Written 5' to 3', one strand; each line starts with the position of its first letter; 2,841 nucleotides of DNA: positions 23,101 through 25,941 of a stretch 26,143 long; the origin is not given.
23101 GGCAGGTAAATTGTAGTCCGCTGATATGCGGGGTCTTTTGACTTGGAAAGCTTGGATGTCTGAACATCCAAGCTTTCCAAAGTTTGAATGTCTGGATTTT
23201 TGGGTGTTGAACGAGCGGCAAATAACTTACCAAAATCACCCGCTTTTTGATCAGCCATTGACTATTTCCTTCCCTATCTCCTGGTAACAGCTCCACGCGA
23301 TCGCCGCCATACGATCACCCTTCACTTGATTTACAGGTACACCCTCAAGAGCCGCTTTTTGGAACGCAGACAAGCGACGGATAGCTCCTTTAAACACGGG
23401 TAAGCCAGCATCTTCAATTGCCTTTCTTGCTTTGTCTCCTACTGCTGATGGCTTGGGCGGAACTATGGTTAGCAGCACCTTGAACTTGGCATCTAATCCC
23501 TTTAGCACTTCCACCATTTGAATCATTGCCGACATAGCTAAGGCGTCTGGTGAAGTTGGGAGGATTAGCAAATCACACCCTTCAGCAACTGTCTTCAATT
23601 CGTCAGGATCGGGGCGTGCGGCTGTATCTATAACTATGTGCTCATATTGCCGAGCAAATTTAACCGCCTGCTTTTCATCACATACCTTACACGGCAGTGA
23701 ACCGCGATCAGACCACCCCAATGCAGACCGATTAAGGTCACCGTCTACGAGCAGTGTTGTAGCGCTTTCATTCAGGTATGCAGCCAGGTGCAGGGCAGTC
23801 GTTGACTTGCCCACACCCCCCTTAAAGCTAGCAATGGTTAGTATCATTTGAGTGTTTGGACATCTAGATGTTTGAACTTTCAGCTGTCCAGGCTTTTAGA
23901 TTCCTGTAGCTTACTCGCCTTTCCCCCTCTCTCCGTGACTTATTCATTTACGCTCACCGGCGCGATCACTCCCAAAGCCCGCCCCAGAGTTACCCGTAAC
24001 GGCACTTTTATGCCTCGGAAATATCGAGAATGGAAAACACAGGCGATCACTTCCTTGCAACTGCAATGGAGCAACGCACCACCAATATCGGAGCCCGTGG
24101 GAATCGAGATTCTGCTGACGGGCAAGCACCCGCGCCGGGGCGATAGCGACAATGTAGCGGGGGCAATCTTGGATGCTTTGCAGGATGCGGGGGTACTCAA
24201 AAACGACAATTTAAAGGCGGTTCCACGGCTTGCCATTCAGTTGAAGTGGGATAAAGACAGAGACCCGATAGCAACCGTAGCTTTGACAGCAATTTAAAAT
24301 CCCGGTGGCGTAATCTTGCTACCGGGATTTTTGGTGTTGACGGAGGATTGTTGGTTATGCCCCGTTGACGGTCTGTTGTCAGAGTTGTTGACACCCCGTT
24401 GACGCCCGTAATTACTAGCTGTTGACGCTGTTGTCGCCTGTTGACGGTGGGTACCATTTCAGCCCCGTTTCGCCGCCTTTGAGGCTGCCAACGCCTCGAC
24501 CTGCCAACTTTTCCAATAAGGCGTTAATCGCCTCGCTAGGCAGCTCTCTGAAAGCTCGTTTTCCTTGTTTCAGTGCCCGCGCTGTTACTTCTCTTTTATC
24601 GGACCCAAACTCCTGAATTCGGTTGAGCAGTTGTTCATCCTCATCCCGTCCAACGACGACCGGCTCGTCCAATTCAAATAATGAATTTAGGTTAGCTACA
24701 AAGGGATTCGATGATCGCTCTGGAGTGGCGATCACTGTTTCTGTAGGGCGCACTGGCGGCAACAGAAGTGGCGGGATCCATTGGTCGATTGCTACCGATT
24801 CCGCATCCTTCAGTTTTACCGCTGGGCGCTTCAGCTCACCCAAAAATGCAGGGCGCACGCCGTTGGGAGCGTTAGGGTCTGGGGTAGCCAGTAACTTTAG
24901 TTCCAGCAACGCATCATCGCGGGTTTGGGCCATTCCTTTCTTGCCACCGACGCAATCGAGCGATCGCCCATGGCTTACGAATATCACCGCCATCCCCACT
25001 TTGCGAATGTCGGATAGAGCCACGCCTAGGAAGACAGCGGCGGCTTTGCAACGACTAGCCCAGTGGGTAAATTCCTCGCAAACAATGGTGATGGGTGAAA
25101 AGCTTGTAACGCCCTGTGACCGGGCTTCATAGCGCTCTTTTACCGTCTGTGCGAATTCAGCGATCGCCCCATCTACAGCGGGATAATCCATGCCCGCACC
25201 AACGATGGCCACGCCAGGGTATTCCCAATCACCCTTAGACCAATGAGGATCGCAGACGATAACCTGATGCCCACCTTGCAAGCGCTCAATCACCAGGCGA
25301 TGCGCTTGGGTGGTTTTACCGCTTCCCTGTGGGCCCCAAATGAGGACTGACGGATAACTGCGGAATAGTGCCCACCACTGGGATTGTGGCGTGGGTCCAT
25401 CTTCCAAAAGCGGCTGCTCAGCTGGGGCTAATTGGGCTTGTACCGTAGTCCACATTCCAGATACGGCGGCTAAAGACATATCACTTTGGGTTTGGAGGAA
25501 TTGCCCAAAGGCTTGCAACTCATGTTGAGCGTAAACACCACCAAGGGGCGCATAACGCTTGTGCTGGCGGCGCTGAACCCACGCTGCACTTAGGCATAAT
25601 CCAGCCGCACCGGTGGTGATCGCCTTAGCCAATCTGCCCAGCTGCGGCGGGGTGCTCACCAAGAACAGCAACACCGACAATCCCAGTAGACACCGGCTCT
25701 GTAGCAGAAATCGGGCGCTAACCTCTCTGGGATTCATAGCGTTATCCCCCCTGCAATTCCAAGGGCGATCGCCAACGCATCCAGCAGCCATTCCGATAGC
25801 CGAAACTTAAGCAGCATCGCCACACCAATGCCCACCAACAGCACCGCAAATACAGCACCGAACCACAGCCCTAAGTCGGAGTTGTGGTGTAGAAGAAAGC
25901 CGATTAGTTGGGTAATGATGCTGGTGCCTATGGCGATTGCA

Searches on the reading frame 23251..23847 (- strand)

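Call 106: search_protein_families(library=pfam, proteins=[window:23251-23847:-], max_evalue=0.01)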
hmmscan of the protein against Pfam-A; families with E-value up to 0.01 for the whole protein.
window:23251-23847:- (198 aa): 6 families
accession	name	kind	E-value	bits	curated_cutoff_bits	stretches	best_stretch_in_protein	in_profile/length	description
PF01656.29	CbiA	-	6.1e-14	52.5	25.4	1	3-172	1-125/125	CobQ/CobB/MinD/ParA nucleotide binding domain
PF13614.12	AAA_31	-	1.9e-08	34.9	27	1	2-38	3-40/177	AAA domain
PF10609.15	ParA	-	9.5e-06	25.6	27.1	1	2-38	5-42/246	NUBPL iron-transfer P-loop NTPase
PF07015.17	VirC1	-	1.4e-05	25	24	1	2-64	3-72/231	VirC1 protein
PF09140.17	MipZ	-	0.00023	21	20.7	1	3-29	3-29/262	ATPase MipZ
PF00448.28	SRP54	-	0.0046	17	22.7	0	11-42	11-43/196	SRP54-type protein, GTPase domain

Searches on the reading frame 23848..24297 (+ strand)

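Call 106: search_protein_families(library=pfam, proteins=[window:23848-24297:+], max_evalue=0.01)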
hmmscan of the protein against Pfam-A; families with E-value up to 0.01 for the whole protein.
window:23848-24297:+ (149 aa): 1 family
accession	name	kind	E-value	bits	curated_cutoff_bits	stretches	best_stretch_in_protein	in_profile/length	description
PF05866.16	RusA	-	1.3e-11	45.6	22.8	1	39-132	3-111/124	Endodeoxyribonuclease RusA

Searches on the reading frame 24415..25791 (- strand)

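Call 6: search_protein_families(library=pfam, proteins=[window:24415-25791:-], max_evalue=0.01)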
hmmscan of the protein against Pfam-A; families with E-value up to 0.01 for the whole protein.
window:24415-25791:- (458 aa): 1 family
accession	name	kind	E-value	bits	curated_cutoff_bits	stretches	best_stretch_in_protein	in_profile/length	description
PF20720.3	nSTAND3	-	0.0011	19.1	27.2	1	146-181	17-52/155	Novel STAND NTPase 3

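Call 7: search_protein_families(library=ncbifam, proteins=[window:24415-25791:-], max_evalue=0.01)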
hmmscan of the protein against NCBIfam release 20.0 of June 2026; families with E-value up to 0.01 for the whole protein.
window:24415-25791:- (458 aa): 1 family
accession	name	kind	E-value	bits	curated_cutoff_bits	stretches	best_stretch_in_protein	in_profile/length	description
NF045975.1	VirB4_plasma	equivalog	0.0011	16.8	590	1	145-182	514-551/894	Mbov_0397 family ICE element conjugal transfer ATPase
